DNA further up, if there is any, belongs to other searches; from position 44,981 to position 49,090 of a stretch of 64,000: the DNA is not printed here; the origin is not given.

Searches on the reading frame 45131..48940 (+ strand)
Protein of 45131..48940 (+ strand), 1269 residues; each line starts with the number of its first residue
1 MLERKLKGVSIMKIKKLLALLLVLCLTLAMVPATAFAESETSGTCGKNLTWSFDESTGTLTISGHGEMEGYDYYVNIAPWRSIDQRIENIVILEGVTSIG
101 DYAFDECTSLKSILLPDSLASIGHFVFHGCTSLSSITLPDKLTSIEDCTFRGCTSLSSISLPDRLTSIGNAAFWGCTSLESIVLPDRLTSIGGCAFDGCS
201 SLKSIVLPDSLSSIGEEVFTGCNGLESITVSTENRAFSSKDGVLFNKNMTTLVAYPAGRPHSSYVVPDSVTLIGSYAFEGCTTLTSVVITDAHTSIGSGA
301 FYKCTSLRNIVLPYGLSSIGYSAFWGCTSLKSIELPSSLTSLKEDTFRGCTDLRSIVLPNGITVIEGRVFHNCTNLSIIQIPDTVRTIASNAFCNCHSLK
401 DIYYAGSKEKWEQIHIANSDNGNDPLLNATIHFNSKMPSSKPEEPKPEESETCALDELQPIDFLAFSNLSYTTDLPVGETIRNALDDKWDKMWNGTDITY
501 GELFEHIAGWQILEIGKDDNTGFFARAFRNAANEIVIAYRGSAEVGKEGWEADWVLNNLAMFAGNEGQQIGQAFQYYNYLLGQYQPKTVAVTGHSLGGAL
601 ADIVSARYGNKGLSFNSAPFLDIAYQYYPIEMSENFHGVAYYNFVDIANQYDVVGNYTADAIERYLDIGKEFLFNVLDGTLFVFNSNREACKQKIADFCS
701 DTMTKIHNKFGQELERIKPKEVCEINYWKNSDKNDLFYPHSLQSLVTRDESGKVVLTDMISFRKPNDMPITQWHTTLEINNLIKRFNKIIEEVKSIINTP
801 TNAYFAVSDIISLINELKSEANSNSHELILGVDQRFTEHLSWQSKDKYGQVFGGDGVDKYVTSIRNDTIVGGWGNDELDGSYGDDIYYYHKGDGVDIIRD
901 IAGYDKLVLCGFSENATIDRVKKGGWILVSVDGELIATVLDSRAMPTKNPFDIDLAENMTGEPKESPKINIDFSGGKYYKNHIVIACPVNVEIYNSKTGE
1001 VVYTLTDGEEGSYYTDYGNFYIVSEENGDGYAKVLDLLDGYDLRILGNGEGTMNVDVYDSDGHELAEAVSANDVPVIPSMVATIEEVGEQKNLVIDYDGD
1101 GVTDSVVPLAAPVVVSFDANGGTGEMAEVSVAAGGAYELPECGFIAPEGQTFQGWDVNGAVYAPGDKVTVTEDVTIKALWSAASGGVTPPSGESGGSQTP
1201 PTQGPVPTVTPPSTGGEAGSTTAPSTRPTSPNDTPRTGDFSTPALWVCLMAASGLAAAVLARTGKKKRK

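Call 95: search_protein_families(library=pfam, proteins=[window:45131-48940:+], max_evalue=0.001)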
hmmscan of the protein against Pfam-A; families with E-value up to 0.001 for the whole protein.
window:45131-48940:+ (1269 aa): 7 families
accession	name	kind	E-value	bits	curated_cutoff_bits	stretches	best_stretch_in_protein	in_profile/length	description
PF13306.12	LRR_5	-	1.1e-83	277.9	27.7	3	272-400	2-127/127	BspA type Leucine rich repeat region (6 copies)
PF13855.12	LRR_8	-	5.4e-20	71.4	27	0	141-184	12-56/61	Leucine rich repeat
PF09479.16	Flg_new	-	1.5e-06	28.7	27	1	1115-1178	3-64/65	Listeria-Bacteroides repeat domain (List_Bact_rpt)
PF20591.4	DUF6792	-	5.6e-06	26.3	25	1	530-602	60-136/220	Domain of unknown function (DUF6792)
PF11187.14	Mbeg1-like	-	6.6e-06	26.2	21.1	1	514-603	18-100/224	Mbeg1-like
PF01764.32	Lipase_3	-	5.3e-05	23.6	22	1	579-613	55-89/140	Lipase (class 3)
PF12799.13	LRR_4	-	0.0008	20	27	0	177-207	1-30/44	Leucine Rich repeats (2 copies)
